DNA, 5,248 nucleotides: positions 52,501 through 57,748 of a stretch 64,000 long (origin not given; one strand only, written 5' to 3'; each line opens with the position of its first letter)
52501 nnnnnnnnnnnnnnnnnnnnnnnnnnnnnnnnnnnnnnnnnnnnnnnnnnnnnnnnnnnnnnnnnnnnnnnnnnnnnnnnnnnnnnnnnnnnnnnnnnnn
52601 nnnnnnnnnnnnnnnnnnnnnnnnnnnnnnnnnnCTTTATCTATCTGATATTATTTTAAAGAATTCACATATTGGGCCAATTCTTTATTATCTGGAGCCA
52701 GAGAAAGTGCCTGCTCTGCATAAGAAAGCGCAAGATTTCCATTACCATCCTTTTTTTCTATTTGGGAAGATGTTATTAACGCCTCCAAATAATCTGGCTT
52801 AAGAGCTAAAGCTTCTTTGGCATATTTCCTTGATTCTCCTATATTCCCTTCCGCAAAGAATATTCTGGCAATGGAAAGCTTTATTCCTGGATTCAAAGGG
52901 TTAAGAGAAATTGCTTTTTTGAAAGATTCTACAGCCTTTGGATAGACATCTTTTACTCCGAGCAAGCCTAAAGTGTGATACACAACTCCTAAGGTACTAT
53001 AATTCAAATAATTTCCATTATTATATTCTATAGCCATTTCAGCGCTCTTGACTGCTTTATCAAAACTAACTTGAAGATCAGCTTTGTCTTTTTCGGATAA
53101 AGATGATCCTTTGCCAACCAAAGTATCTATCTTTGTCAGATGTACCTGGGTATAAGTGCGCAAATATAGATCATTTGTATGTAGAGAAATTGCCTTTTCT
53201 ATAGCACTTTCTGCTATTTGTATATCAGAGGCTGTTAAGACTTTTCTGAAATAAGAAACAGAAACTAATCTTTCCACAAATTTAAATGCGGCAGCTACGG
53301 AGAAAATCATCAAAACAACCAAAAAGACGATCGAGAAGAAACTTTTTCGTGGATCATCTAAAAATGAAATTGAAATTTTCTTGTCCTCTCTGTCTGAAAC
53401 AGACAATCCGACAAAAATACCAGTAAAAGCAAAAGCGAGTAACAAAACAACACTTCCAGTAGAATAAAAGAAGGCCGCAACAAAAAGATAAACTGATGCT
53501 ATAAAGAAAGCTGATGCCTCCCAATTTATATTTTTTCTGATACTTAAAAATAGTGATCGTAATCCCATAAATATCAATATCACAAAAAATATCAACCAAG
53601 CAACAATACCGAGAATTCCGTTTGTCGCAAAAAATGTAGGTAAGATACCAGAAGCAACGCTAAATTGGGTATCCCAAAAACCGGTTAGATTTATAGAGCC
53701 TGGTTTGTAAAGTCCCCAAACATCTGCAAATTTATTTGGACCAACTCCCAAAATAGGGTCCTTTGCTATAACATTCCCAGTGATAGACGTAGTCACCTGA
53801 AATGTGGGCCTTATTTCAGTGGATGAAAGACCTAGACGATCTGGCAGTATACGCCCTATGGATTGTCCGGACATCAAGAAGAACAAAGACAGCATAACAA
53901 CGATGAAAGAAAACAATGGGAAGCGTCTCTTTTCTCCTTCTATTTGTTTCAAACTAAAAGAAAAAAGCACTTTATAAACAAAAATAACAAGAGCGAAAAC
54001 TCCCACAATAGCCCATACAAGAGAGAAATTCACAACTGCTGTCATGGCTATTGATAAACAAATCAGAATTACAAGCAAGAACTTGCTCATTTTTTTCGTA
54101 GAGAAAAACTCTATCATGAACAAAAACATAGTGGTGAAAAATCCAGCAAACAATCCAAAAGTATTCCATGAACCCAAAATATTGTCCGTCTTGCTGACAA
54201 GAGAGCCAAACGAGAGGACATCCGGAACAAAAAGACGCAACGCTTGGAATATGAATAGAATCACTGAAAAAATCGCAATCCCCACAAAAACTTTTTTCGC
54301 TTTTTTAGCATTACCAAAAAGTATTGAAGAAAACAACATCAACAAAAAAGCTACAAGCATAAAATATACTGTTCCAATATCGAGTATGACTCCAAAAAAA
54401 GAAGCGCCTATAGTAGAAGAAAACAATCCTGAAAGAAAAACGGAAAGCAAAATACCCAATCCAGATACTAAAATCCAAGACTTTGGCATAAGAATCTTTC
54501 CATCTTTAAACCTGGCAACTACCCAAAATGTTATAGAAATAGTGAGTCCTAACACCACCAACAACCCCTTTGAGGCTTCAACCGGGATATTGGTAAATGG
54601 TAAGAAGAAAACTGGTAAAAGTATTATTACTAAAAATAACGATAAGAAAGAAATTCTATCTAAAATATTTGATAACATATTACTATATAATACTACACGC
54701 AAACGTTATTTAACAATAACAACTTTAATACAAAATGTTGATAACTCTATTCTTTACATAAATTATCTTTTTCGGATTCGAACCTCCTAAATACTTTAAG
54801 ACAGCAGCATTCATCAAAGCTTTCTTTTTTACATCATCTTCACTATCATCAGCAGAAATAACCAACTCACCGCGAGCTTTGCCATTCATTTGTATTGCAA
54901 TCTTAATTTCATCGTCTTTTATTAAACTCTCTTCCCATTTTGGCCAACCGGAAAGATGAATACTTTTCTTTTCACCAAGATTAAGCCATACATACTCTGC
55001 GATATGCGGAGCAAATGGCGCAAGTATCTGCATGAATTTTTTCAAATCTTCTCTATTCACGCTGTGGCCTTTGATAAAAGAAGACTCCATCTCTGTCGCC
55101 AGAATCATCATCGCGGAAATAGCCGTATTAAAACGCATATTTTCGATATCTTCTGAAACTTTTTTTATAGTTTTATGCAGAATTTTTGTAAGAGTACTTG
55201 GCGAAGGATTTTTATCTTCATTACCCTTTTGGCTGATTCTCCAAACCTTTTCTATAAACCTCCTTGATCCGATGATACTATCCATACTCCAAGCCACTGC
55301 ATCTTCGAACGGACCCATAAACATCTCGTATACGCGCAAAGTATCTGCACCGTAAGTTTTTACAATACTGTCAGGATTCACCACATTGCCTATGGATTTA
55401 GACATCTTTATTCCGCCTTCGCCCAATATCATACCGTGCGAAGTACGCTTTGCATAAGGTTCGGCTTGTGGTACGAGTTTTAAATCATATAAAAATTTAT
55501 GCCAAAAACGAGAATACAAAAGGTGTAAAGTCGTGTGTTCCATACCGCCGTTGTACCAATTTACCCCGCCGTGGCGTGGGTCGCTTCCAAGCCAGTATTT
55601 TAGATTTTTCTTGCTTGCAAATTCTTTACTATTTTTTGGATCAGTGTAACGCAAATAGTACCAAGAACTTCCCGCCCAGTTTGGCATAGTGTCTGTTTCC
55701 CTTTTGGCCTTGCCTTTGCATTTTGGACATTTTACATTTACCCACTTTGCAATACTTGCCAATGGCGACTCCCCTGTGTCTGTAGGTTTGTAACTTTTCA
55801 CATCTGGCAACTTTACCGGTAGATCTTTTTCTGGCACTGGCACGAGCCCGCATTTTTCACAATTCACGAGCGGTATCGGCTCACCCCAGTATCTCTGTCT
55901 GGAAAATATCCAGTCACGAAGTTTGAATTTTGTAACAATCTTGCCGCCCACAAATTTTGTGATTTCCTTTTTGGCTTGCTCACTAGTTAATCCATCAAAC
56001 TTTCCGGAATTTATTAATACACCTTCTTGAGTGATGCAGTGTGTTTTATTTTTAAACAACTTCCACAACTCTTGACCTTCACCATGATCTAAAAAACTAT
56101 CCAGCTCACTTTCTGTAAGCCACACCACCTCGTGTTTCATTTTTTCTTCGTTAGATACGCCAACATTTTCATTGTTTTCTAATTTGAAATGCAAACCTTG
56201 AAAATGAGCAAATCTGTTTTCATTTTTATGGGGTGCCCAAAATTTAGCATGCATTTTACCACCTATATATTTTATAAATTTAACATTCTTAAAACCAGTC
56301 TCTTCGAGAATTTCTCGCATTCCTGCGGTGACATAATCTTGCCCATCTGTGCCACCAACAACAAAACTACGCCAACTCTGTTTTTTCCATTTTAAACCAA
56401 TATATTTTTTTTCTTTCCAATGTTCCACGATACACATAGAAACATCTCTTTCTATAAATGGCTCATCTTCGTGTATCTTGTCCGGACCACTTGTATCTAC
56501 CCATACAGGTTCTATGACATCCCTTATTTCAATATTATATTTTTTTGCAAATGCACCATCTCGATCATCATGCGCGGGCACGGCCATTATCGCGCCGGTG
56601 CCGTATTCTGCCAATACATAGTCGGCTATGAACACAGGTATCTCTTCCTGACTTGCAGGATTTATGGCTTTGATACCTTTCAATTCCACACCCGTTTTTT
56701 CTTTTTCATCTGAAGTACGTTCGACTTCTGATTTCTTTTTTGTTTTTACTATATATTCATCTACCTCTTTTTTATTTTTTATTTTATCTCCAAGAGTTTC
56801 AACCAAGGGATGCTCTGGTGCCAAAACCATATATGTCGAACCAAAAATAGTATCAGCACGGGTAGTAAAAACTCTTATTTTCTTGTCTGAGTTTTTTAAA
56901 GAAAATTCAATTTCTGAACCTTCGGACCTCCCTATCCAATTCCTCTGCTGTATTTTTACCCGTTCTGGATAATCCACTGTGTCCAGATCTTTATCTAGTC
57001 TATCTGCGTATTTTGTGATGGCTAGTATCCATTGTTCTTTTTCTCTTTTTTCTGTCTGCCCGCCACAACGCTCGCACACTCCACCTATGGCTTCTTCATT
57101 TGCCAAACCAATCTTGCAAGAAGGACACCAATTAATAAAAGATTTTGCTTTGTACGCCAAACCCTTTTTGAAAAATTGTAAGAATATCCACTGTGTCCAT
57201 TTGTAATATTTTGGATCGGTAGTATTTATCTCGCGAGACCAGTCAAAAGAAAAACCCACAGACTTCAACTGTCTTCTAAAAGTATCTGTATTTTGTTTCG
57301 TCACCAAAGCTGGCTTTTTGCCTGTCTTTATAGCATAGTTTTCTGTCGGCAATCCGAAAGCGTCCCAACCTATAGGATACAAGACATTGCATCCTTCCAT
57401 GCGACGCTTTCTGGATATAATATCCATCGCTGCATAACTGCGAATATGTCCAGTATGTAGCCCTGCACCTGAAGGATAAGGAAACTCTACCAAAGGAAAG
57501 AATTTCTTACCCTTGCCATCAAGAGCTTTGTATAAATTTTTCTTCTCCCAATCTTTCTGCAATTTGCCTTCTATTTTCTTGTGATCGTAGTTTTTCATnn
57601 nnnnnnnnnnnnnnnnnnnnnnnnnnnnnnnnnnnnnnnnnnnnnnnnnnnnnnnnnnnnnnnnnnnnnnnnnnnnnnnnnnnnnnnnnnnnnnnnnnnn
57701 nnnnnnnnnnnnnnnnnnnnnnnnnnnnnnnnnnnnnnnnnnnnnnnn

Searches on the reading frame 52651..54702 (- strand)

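Call 21: search_protein_families(library=pfam, proteins=[window:52651-54702:-], max_evalue=0.001)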
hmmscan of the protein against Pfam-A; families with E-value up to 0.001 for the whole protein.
window:52651-54702:- (683 aa): 8 families
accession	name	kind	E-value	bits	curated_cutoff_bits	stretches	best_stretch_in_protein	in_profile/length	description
PF07719.23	TPR_2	-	2.5e-09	37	27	0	611-638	7-34/34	Tetratricopeptide repeat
PF14559.12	TPR_19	-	3.6e-07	30.9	25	0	587-637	7-57/68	Tetratricopeptide repeat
PF00515.34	TPR_1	-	9.8e-07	28.8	27.8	0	587-602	17-32/34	Tetratricopeptide repeat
PF23914.1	TPR_CcmH_CycH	-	4.4e-05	23.8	42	0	588-673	67-155/158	Cytochrome c-type biogenesis protein H TPR domain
PF13428.12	TPR_14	-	4.9e-05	24.1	23.5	0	608-643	4-39/44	Tetratricopeptide repeat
PF13181.12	TPR_8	-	5.4e-05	23.5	25.7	0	610-638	6-34/34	Tetratricopeptide repeat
PF13414.12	TPR_11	-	6.1e-05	23.1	26.8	0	587-615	10-38/42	TPR repeat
PF13432.12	TPR_16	-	0.00025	21.9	32.7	0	587-637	13-63/65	Tetratricopeptide repeat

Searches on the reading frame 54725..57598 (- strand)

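Call 21: search_protein_families(library=pfam, proteins=[window:54725-57598:-], max_evalue=0.001)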
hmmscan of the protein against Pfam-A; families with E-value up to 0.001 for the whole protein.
window:54725-57598:- (957 aa): 6 families
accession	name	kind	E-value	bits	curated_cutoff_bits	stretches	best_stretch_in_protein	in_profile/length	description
PF13603.12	tRNA-synt_1_2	-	8.7e-66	221.4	25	1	219-366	1-144/185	Leucyl-tRNA synthetase, editing domain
PF00133.28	tRNA-synt_1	-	4.1e-47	161.3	22.7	2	13-222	2-225/414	tRNA synthetases class I (I, L, M and V)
PF09334.17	tRNA-synt_1g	-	5.2e-27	95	20.1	2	39-184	7-148/391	tRNA synthetases class I (M)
PF08264.19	Anticodon_1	-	1.2e-23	84.1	25.1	1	805-919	6-143/148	Anticodon-binding domain of tRNA ligase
PF00293.34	NUDIX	-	3.5e-05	24.3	21.1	1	407-501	28-119/134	NUDIX domain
PF01406.26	tRNA-synt_1e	-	0.00085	19.2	27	0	721-757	243-279/301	tRNA synthetases class I (C) catalytic domain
